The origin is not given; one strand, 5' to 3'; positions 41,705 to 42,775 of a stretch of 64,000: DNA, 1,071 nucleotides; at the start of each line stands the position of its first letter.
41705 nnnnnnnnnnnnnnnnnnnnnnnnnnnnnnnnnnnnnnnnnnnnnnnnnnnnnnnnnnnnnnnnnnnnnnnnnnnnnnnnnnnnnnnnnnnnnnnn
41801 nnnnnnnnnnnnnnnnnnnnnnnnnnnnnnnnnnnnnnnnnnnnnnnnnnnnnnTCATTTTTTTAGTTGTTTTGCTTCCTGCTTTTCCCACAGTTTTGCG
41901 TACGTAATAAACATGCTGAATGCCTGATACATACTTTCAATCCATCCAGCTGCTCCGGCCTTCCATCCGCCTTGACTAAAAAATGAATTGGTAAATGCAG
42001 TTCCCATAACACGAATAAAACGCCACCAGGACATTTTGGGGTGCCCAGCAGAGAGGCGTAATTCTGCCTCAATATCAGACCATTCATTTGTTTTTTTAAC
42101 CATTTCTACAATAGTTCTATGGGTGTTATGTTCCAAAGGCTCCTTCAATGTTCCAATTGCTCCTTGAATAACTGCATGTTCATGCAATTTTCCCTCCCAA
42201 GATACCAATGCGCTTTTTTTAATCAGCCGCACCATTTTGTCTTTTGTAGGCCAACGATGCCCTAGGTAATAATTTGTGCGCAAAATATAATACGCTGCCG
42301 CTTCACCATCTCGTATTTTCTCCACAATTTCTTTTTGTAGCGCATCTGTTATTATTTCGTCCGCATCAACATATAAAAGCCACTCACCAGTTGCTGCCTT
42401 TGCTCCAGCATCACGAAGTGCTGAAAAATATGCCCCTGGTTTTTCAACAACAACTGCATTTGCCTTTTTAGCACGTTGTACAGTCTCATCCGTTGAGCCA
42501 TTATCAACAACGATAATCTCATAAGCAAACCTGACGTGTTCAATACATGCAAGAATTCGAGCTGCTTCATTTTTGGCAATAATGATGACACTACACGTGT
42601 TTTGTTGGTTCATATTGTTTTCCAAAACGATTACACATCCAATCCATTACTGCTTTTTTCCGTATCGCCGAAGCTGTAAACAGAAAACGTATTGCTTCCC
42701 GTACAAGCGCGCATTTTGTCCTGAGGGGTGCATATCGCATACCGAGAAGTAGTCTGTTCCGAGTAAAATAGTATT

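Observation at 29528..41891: Three YfhO-like GT-C paralogs, two with adjacent GT2 partners (CsbB/YfhO-type two-step glycosylation modules)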

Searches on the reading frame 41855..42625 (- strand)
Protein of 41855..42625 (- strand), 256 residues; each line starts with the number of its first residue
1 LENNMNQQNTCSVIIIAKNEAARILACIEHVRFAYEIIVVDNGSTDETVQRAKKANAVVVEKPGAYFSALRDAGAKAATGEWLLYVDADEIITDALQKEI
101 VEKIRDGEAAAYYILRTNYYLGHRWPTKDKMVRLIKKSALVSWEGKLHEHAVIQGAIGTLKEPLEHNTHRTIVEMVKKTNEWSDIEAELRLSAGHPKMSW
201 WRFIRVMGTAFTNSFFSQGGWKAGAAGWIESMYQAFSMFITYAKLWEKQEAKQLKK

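Call 4: search_protein_families(library=pfam, proteins=[window:41855-42625:-], max_evalue=0.01)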
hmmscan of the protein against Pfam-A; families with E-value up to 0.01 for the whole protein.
window:41855-42625:- (256 aa): 4 families
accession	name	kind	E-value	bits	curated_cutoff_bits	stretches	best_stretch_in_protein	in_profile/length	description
PF00535.33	Glycos_transf_2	-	7.1e-23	81.8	23.3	1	12-136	1-136/168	Glycosyl transferase family 2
PF13704.12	Glyco_tranf_2_4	-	7.3e-09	36.5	27.5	1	18-93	1-85/98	Glycosyl transferase family 2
PF10111.15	Glyco_tranf_2_2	-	0.00018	21.5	27.3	1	27-98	18-101/276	Glycosyltransferase like family 2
PF13641.12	Glyco_tranf_2_3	-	0.0095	16.4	27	0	9-99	2-106/230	Glycosyltransferase like family 2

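Call 22: search_protein_families(library=ncbifam, proteins=[window:41855-42613:-], max_evalue=0.001)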
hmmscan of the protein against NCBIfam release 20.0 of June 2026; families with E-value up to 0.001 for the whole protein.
window:41855-42613:- (252 aa): 11 families
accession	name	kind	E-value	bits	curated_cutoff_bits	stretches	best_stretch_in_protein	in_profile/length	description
TIGR04283.1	glyco_like_mftF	equivalog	9.2e-15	54.8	182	1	8-112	2-110/221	TIGR04283 family arsenosugar biosynthesis glycosyltransferase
TIGR04195.1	S_glycosyl_SunS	equivalog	1.1e-10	41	350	1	6-148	60-203/421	SunS family peptide S-glycosyltransferase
NF007482.0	PRK10073.1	equivalog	5.2e-10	38.8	423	1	1-98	2-108/334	glycosyltransferase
TIGR03965.1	mycofact_glyco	equivalog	1.4e-08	34.1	280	1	4-90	73-169/467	mycofactocin biosynthesis glycosyltransferase MftF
NF010496.0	PRK13915.1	equivalog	6.6e-08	32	262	1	3-85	29-126/307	glucosyl-3-phosphoglycerate synthase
TIGR04182.1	glyco_TIGR04182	equivalog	3.6e-07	29.9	325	1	8-106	3-103/293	S-layer glycoprotein N-glycosyltransferase AglJ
NF041875.1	EPS_EpsD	equivalog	3.1e-06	26.8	370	1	8-91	2-95/325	exopolysaccharide biosynthesis glycosyltransferase EpsD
NF058614.1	PPMAGASynPpgS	equivalog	9.6e-06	25.2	370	1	9-59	4-55/226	polyprenyl-phospho-N-acetylgalactosaminyl synthase PpgS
TIGR03937.1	PgaC_IcaA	equivalog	1.3e-05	24.3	422.3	1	3-102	43-152/407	poly-beta-1,6-N-acetyl-D-glucosamine synthase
NF045692.1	OglycostaseCruG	equivalog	0.00052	19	600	0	5-52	41-92/386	2'-O-glycosyltransferase CruG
NF038302.1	EPS_HpsE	equivalog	0.00092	18.3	300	0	21-89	24-100/307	hormogonium polysaccharide biosynthesis glycosyltransferase HpsE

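Call 25: search_solved_structures(query=window:41855-42613:-, max_evalue=0.001)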
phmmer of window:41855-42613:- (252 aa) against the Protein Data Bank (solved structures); distinct sequences matched with E-value up to 0.001: 5.
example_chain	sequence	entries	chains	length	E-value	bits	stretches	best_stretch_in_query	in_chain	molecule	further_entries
22ao_A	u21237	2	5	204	2.4e-13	53.5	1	8-151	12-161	GmaR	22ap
7msp_A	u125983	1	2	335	3.9e-09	39.7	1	6-148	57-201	SPbeta prophage-derived glycosyltransferase SunS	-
7msn_A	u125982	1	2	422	6.4e-09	39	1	6-148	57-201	SPbeta prophage-derived glycosyltransferase SunS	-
7msk_A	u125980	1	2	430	3e-05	27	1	6-148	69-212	Glyco_trans_2-like domain-containing protein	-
6p61_A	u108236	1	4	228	0.0001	25.3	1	3-90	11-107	Glycosyltransferase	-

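Call 61: find_homologous_proteins(query=window:41855-42613:-, max_evalue=0.00001)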
Query window:41855-42613:- (252 aa): 1722 proteins with E <= 0.00001 among 2272 candidates; the best 120 are listed.
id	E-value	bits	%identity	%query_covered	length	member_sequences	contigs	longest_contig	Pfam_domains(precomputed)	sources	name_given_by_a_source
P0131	3.2e-164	562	100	100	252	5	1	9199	PF00535.33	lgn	-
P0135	1.1e-134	466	84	97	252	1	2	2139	PF00535.33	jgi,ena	-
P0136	1.4e-128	446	79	100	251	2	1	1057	PF00535.33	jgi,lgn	-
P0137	7.5e-119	414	75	97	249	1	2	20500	PF00535.33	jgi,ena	-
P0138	4.8e-116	405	73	98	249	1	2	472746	PF10111.15,PF00535.33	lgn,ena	-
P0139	3.2e-115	402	73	98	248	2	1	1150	PF00535.33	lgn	-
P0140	9.5e-114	397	71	98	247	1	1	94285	PF10111.15,PF00535.33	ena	-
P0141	9.8e-114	397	70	98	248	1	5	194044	PF00535.33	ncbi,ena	-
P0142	1.2e-113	397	71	98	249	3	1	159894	PF00535.33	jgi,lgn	-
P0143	1.2e-112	394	70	98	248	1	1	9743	PF00535.33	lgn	-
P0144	1.3e-112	393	71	98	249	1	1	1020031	PF10111.15,PF00535.33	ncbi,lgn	ncbi:MAG: glycosyltransferase family 2 protein [Microgenomates group bacterium]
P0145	2.9e-112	392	72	98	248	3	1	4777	PF00535.33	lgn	-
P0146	3.8e-112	392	70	98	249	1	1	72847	PF00535.33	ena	-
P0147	1.2e-111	390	71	97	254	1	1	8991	PF10111.15,PF00535.33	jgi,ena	-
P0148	2.0e-111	389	70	98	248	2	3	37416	PF00535.33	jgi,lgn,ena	-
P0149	1.2e-110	387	69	98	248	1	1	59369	PF00535.33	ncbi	ncbi:MAG: glycosyltransferase family 2 protein [Candidatus Gottesmanbacteria bacterium]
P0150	3.0e-109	382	67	100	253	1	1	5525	PF00535.33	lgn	-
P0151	1.6e-108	380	69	98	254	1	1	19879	PF00535.33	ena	-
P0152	2.4e-108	379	68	98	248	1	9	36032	PF00535.33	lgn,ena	-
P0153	2.4e-108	379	70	98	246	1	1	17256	PF10111.15,PF00535.33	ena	-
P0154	3.3e-106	372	68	98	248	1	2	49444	PF00535.33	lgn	-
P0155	5.5e-105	368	66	100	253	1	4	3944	PF00535.33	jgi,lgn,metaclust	metaclust:\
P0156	3.1e-104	366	66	98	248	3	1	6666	PF00535.33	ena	-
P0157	3.2e-104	366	63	98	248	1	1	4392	PF00535.33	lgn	-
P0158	2.6e-103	363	67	98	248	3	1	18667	PF00535.33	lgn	-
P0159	3.6e-103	362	64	98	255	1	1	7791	PF00535.33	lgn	-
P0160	1.7e-102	360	65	98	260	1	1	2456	PF10111.15,PF00535.33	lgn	-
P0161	2.5e-102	360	65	98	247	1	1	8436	PF00535.33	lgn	-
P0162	3.7e-102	359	66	97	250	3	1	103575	PF10111.15,PF00535.33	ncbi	-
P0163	4.2e-102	359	65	98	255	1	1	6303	PF00535.33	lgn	-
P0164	8.6e-102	358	66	98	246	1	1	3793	PF10111.15,PF00535.33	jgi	-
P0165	1.4e-100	354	63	99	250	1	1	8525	PF10111.15,PF00535.33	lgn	-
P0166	5.2e-100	352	63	100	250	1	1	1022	PF10111.15,PF00535.33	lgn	-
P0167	6.4e-99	349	63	100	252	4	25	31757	PF00535.33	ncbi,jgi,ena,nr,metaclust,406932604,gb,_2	ncbi:MAG: glycosyl transferase family 2 [uncultured bacterium]|nr:MAG: glycosyl transferase family 2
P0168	6.9e-99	348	63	98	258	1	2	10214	PF00535.33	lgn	-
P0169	2.1e-97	344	63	98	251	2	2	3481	PF10111.15,PF00535.33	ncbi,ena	-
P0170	3.1e-97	343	61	97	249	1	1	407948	PF00535.33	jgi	jgi:glycosyltransferase involved in cell wall biosynthesis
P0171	9.8e-97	341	60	98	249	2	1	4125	PF00535.33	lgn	-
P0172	1.4e-96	341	62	98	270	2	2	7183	PF10111.15,PF00535.33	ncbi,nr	ncbi:glycosyltransferase family 2 protein [Patescibacteria group bacterium]|nr:glycosyltransferase f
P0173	1.5e-96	341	62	98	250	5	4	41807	PF00535.33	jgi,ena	-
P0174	5.2e-96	339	62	98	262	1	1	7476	PF10111.15,PF00535.33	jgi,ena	-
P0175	6.1e-95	335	62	98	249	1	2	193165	PF10111.15,PF00535.33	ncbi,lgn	-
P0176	2.8e-93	330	58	99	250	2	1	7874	PF10111.15,PF00535.33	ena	-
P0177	6.0e-93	329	58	99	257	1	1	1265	PF00535.33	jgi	jgi:glycosyltransferase involved in cell wall biosynthesis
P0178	1.0e-92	328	59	99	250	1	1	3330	PF00535.33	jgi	jgi:glycosyltransferase involved in cell wall biosynthesis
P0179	1.1e-92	328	60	98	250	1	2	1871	PF00535.33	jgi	jgi:glycosyltransferase involved in cell wall biosynthesis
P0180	2.1e-92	327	60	98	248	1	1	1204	PF00535.33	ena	-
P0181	2.9e-92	327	59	98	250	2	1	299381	PF00535.33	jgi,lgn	jgi:(heptosyl)LPS beta-1,4-glucosyltransferase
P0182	7.8e-92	325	58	98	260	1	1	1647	PF10111.15,PF00535.33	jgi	jgi:glycosyltransferase involved in cell wall biosynthesis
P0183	1.7e-91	324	60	98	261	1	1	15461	PF00535.33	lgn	-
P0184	2.4e-91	324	60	98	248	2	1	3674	PF10111.15,PF00535.33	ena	-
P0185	2.7e-91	324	60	98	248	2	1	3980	PF00535.33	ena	-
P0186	2.8e-91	323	60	96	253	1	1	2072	PF00535.33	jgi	jgi:glycosyltransferase involved in cell wall biosynthesis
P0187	2.9e-91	323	60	98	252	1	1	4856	PF10111.15,PF00535.33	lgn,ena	-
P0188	6.2e-90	319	59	95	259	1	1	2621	PF10111.15,PF13641.13,PF00535.33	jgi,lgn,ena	-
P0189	1.2e-89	318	59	97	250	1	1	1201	PF10111.15,PF00535.33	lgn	-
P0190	1.9e-89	318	59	96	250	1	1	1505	PF10111.15,PF00535.33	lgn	-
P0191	2.2e-89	317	57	98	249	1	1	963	PF00535.33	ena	-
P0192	2.4e-89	317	59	100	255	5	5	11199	PF00535.33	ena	-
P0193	2.5e-89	317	58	97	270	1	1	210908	PF10111.15,PF00535.33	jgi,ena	-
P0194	4.3e-89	316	57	100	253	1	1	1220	PF00535.33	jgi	jgi:glycosyltransferase involved in cell wall biosynthesis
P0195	7.3e-89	316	56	98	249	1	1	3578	PF10111.15,PF00535.33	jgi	jgi:glycosyltransferase involved in cell wall biosynthesis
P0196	1.2e-88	315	56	98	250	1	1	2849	PF00535.33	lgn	-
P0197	2.4e-88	314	60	97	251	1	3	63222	PF00535.33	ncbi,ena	-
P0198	2.8e-88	314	59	98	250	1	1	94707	PF00535.33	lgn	-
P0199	2.9e-88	314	57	98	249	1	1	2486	PF10111.15,PF00535.33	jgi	jgi:glycosyltransferase involved in cell wall biosynthesis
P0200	7.0e-88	312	59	97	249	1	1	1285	PF00535.33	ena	-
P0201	1.0e-87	312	57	99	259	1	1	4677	PF00535.33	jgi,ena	-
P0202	1.4e-87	311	57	98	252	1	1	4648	PF00535.33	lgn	-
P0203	1.7e-87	311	54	100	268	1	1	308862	PF00535.33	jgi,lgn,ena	-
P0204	2.2e-87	311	58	98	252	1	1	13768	PF00535.33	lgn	-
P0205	4.2e-87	310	58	98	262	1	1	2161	PF10111.15,PF00535.33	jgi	-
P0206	4.2e-87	310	57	98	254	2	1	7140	PF10111.15,PF00535.33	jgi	jgi:glycosyltransferase involved in cell wall biosynthesis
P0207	4.8e-87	310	58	96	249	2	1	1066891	PF10111.15,PF00535.33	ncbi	-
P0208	1.0e-86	309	56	98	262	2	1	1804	PF00535.33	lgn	-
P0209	1.8e-86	308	59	98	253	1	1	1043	PF00535.33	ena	-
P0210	1.9e-86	308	57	97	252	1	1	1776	PF00535.33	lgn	-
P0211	2.3e-86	307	54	100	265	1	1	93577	PF00535.33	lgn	-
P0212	2.5e-86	307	57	98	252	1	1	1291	PF00535.33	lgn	-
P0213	2.7e-86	307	56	98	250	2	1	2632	PF00535.33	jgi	-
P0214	4.0e-86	307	56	97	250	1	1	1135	PF00535.33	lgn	-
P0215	4.8e-86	306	56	93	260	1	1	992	PF10111.15,PF00535.33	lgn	-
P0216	6.1e-86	306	57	98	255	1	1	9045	PF00535.33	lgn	-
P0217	6.3e-86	306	58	98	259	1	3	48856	PF00535.33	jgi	jgi:glycosyltransferase involved in cell wall biosynthesis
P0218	6.5e-86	306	58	96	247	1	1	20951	PF00535.33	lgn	-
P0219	7.1e-86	306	58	95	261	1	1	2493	PF00535.33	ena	-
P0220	7.3e-86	306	55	98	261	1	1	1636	PF00535.33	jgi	-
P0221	7.7e-86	306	55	100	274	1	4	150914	PF00535.33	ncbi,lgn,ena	-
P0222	1.2e-85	305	55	97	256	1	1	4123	PF00535.33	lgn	-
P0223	1.8e-85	304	57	97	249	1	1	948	PF00535.33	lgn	-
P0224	2.4e-85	304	58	96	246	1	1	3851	PF00535.33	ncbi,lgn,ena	-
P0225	3.3e-85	304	57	97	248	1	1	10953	PF00535.33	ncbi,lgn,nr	ncbi:MAG: glycosyltransferase family 2 protein [Candidatus Gottesmanbacteria bacterium]|nr:glycosylt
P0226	3.7e-85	303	58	95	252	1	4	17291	PF00535.33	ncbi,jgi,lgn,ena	-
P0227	3.7e-85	303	56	99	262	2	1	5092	PF00535.33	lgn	-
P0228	4.6e-85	303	55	95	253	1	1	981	PF00535.33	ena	-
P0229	5.2e-85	303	56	98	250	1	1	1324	PF10111.15,PF00535.33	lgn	-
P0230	7.7e-85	302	55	98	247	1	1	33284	PF00535.33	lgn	-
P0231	1.2e-84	302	57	98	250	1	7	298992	PF00535.33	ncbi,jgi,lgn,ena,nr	ncbi:MAG TPA: glycosyltransferase family 2 protein [Patescibacteria group bacterium]|jgi:glycosyltra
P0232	1.2e-84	302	55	100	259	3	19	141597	PF00535.33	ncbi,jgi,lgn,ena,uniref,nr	ncbi:MAG: Glycosyl transferase family 2 [Microgenomates group bacterium GW2011_GWC1_43_11]|uniref:Gl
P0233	1.3e-84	302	58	98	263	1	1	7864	PF00535.33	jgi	jgi:glycosyltransferase involved in cell wall biosynthesis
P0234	1.3e-84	302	57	97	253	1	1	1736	PF00535.33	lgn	-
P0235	1.4e-84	302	57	95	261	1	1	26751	PF00535.33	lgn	-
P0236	1.6e-84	301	58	96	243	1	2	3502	PF00535.33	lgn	-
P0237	1.8e-84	301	58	98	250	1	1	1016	PF00535.33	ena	-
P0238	1.9e-84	301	57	96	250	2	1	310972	PF00535.33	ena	-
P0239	2.0e-84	301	59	94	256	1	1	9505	PF00535.33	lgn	-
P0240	2.4e-84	301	57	98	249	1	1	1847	PF00535.33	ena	-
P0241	2.4e-84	301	58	97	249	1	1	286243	PF00535.33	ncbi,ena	-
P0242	2.5e-84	301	56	96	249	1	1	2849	PF00535.33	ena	-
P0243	2.6e-84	301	58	96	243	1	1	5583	PF00535.33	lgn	-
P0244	2.9e-84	301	56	98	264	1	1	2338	PF00535.33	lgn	-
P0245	3.3e-84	300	58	97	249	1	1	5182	PF00535.33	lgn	-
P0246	3.5e-84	300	57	96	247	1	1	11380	PF00535.33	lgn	-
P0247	3.8e-84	300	57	96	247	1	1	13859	PF00535.33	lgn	-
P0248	4.3e-84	300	57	98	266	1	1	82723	PF10111.15,PF00535.33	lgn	-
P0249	4.7e-84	300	58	96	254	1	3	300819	PF00535.33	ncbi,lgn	-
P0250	4.7e-84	300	56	100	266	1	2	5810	PF00535.33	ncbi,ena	-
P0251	5.3e-84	300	58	97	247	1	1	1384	PF00535.33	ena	-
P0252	5.9e-84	299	54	99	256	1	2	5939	PF10111.15,PF00535.33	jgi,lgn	-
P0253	6.4e-84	299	55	98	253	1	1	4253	PF00535.33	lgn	-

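Call 70: predict_structure(alignment_id=A2)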
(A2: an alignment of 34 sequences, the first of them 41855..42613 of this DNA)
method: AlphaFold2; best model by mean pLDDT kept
length: 252 residues; sequences in the alignment: 34
mean_pLDDT: 92.4   pTM: 0.86
mean pLDDT of the five models: 92.4, 92.1, 91.6, 91.1, 90.2
residues with pLDDT >= 90: 205; 70-90: 42; 50-70: 2; < 50: 3
segments of 3 or more residues with pLDDT < 50: 1-3
pLDDT, mean of each block of 10 residues (from residue 1): 75 94 96 96 97 95 92 98 96 97 96 90 92 96 88 98 82 86 92 93 95 92 91 94 93 77
secondary structure, 60 per line:
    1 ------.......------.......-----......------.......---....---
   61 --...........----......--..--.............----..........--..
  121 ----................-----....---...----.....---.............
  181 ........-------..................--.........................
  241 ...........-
elements in order: E7-13 H20-26 E32-37 H44-50 E54-57 H63-73 E78-83 H90-102 E107-116 E125-132 E136-140 E146-149 E153-155 E160-164 H168-188 H196-213 H216-251

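Call 72: fold_search(model_id=the predicted structure, library=pdb)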
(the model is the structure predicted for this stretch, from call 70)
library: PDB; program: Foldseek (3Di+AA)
matches with E <= 10: 1747; with E <= 0.001: 276
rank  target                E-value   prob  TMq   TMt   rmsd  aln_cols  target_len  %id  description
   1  7msp_A                2.0e-14  1.00  0.64  0.50   6.7       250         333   20  SunS glycosin S-glycosyltransferase (released 2022-04-13)
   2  7msp_B                6.5e-14  1.00  0.63  0.49   6.9       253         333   19  SunS glycosin S-glycosyltransferase (released 2022-04-13)
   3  7msk_B                2.8e-13  1.00  0.63  0.39  10.2       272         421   16  ThuS glycosin S-glycosyltransferase (released 2022-04-13)
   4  7msn_A                5.2e-13  1.00  0.63  0.40   8.3       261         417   21  SunS glycosin S-glycosyltransferase (released 2022-04-13)
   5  7msk_A                8.6e-13  1.00  0.63  0.39  11.0       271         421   16  ThuS glycosin S-glycosyltransferase (released 2022-04-13)
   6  7msn_B                1.0e-12  1.00  0.59  0.38   7.1       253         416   19  SunS glycosin S-glycosyltransferase (released 2022-04-13)
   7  5tze_C                9.9e-10  1.00  0.49  0.37  11.7       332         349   14  Crystal structure of S. aureus TarS in complex with UDP-GlcNAc (released 2017-01-04)
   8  8bz6_B                2.1e-09  1.00  0.49  0.23   9.4       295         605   15  Crystal structure of the L. monocytogenes RmlT in complex with UDP-glucose (released 2023-12-27)
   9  5tzi                  2.1e-09  1.00  0.48  0.37  11.9       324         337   14  Crystal structure of S. aureus TarS 1-349 (released 2017-01-04)
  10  5hea_A                2.4e-09  1.00  0.49  0.45  10.0       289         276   14  CgT structure in hexamer (released 2016-08-31)
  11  5tz8_A                2.7e-09  1.00  0.49  0.24  11.0       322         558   14  Crystal structure of S. aureus TarS (released 2017-01-04)
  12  5tzk                  3.7e-09  1.00  0.49  0.37  11.8       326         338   14  Crystal structure of S. aureus TarS 1-349 in complex with UDP (released 2017-01-04)
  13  8viw_A                4.5e-09  1.00  0.52  0.25   5.2       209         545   16  Cryo-EM structure of heparosan synthase 2 from Pasteurella multocida with polysaccharide in the GlcNAc-T active site (released 2024-07-24)
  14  2z87_A                4.8e-09  1.00  0.51  0.23   6.2       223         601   17  Crystal structure of chondroitin polymerase from Escherichia coli strain K4 (K4CP) complexed with UDP-GalNAc and UDP (released 2008-09-16)
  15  2z87_B                5.4e-09  1.00  0.52  0.24   6.1       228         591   18  Crystal structure of chondroitin polymerase from Escherichia coli strain K4 (K4CP) complexed with UDP-GalNAc and UDP (released 2008-09-16)
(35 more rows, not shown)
